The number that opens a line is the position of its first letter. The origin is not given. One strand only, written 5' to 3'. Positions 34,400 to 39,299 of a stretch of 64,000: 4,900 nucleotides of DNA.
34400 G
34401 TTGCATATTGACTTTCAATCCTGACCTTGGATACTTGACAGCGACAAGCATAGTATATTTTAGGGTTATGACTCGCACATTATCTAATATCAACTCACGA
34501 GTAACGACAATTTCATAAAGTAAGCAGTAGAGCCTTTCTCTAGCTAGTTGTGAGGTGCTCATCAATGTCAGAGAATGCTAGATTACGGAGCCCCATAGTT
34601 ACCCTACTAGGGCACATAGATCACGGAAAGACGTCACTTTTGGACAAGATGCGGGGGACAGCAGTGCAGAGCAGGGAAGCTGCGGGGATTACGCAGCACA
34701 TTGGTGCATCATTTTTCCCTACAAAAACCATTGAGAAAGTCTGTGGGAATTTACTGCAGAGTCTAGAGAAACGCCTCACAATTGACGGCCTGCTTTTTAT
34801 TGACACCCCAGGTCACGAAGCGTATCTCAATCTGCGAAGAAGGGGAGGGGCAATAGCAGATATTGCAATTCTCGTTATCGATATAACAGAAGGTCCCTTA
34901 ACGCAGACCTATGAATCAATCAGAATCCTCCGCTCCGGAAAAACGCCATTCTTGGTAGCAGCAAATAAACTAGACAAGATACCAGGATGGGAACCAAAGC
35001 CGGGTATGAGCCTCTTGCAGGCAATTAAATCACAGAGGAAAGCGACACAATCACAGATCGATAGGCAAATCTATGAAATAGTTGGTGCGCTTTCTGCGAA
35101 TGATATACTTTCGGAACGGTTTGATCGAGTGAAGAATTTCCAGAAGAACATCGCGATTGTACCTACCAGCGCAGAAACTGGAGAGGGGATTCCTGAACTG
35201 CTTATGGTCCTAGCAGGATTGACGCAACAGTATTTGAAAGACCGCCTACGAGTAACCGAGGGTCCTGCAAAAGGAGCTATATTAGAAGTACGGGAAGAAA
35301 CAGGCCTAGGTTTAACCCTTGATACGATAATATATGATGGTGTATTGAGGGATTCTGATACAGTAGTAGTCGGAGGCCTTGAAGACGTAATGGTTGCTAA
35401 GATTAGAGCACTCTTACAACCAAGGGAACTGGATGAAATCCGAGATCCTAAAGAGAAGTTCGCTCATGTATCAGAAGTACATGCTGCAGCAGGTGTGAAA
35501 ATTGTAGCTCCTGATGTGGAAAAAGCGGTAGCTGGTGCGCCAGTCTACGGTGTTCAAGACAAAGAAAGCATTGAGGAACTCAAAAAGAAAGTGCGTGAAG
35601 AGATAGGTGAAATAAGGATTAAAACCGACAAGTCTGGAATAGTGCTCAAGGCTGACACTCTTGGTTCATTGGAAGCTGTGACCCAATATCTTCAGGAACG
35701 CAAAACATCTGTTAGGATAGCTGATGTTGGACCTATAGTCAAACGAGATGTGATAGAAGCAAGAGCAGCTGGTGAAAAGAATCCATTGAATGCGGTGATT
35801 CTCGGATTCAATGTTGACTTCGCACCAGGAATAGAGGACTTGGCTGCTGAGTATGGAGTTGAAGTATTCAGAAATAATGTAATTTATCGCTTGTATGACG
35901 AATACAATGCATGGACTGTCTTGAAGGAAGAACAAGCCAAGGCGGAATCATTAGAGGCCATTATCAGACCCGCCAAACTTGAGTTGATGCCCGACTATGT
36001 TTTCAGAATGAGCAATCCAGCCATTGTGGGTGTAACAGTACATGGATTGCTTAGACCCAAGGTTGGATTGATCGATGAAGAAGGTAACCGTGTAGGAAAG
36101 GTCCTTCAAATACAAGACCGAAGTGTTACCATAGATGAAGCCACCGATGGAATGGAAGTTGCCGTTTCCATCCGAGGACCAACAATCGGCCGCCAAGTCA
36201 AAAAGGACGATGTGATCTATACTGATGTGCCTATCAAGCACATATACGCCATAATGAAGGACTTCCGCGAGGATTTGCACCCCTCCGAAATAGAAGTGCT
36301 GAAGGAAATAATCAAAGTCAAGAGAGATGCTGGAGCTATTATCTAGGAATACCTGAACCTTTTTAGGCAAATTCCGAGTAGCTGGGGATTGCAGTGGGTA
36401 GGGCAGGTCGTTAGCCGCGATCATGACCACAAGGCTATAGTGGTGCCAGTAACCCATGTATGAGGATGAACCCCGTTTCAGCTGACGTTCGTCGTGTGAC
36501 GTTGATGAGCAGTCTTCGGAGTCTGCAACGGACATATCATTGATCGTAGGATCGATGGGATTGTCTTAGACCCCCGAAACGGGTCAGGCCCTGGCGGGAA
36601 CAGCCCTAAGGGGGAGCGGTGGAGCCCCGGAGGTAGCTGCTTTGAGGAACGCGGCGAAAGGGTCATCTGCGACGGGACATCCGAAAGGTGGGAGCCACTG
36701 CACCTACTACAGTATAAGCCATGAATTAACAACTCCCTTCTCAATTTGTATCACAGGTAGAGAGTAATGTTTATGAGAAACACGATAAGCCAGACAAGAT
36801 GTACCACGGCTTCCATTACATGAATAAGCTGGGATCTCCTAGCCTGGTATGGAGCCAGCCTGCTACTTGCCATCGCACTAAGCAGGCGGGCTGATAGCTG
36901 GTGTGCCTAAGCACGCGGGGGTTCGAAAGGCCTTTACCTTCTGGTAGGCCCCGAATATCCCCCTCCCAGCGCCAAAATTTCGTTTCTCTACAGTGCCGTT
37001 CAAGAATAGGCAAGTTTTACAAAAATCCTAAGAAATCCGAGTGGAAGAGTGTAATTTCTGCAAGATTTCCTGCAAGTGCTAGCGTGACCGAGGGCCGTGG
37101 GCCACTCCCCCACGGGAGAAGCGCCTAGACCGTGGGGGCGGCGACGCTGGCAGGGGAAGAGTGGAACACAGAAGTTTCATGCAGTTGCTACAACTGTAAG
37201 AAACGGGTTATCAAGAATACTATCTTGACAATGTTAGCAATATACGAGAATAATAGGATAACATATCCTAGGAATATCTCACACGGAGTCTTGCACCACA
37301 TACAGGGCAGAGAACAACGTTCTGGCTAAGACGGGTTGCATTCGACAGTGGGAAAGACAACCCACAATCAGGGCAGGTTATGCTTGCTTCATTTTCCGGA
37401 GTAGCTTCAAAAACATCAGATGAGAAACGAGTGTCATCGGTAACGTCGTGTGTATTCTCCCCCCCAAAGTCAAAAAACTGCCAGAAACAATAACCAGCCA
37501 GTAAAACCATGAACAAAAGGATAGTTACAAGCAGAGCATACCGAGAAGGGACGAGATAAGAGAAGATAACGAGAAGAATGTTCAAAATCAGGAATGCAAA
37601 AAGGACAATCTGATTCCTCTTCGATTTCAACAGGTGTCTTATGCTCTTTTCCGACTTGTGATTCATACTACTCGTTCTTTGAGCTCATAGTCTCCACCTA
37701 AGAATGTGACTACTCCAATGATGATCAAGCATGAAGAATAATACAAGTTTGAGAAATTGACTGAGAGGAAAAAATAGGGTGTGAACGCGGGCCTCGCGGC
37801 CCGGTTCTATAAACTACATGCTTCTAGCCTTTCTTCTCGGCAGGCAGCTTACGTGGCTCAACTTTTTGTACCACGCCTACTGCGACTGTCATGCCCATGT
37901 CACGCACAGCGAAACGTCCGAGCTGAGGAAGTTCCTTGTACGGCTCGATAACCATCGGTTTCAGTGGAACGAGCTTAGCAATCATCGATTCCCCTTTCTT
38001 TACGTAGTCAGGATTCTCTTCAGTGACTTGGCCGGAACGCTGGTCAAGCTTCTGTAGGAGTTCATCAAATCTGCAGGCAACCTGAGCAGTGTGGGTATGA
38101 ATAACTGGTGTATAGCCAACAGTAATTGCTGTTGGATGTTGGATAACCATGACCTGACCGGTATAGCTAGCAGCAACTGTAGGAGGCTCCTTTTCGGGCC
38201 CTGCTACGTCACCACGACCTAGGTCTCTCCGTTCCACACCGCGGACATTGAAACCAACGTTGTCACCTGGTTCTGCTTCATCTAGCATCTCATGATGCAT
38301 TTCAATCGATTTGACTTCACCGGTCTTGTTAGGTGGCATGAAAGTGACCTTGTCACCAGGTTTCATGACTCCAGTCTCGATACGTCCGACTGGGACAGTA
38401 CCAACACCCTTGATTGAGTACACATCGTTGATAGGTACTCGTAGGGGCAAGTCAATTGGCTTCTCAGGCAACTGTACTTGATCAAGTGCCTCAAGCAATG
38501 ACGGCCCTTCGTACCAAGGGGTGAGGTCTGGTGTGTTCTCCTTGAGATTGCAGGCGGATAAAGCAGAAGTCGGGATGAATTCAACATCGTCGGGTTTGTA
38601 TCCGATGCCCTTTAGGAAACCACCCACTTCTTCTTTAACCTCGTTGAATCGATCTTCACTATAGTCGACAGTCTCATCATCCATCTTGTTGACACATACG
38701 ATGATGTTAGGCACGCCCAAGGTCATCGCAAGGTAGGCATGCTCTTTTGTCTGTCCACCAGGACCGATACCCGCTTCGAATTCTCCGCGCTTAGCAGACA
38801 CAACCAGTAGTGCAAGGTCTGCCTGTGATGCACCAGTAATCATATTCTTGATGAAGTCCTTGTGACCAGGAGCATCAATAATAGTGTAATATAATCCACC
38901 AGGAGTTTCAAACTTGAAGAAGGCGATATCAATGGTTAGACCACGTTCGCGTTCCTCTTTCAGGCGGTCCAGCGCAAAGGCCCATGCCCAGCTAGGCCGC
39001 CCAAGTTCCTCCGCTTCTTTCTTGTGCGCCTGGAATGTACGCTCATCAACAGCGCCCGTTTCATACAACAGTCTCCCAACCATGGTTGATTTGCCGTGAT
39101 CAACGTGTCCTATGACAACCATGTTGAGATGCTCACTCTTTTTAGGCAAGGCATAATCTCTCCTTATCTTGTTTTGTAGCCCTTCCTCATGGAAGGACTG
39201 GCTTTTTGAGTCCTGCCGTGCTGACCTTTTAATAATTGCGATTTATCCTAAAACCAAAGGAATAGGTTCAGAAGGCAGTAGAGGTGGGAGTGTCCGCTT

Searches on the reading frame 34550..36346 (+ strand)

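Call 45: search_protein_families(library=pfam, proteins=[window:34550-36346:+], max_evalue=0.00001)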
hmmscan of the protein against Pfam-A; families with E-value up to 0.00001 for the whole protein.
window:34550-36346:+ (598 aa): 4 families
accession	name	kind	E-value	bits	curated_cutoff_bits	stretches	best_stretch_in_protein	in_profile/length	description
PF14578.12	GTP_EFTU_D4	-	1.6e-28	98.9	23.8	1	473-557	1-86/86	Elongation factor Tu domain 4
PF00009.33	GTP_EFTU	-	9.5e-28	97.5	26.5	1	16-224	5-185/188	Elongation factor Tu GTP binding domain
PF11987.13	IF-2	-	1.5e-21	76.9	27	1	343-452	7-116/117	Translation-initiation factor 2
PF01926.29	MMR_HSR1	-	1.3e-06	28.9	21.9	1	17-140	2-113/113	50S ribosome-binding GTPase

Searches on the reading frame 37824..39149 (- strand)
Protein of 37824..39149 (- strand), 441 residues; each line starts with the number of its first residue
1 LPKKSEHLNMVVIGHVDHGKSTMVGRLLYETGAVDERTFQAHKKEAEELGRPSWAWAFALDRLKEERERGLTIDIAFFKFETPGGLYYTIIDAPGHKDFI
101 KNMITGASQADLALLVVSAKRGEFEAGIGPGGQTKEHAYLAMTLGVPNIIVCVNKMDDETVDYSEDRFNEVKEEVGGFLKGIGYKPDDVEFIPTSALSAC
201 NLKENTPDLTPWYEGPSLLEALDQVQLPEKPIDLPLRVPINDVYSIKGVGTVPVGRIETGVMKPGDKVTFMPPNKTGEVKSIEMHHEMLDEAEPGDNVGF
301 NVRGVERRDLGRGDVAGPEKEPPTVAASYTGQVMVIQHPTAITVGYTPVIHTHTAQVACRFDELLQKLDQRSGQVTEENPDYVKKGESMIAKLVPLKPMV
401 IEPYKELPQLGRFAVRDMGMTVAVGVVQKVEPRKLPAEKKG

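Call 23: search_protein_families(library=pfam, proteins=[window:37824-39149:-])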
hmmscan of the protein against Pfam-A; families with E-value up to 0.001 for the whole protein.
window:37824-39149:- (441 aa): 6 families
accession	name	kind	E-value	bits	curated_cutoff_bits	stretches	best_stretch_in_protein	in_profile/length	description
PF00009.33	GTP_EFTU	-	5.9e-55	186.2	26.5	1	6-224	2-184/188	Elongation factor Tu GTP binding domain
PF22594.2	GTP-eEF1A_C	-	2.3e-33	115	27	1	330-428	3-101/101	GTP-eEF1A C-terminal domain-like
PF03143.23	GTP_EFTU_D3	-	2.9e-26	92.3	27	1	324-430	3-105/106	Elongation factor Tu C-terminal domain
PF03144.31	GTP_EFTU_D2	-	4.7e-20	72.2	30.3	1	250-315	1-71/73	Elongation factor Tu domain 2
PF14578.12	GTP_EFTU_D4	-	0.00013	22.2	23.8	1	254-305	21-73/86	Elongation factor Tu domain 4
PF01926.29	MMR_HSR1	-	0.00027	21.5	21.9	0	10-125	2-86/113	50S ribosome-binding GTPase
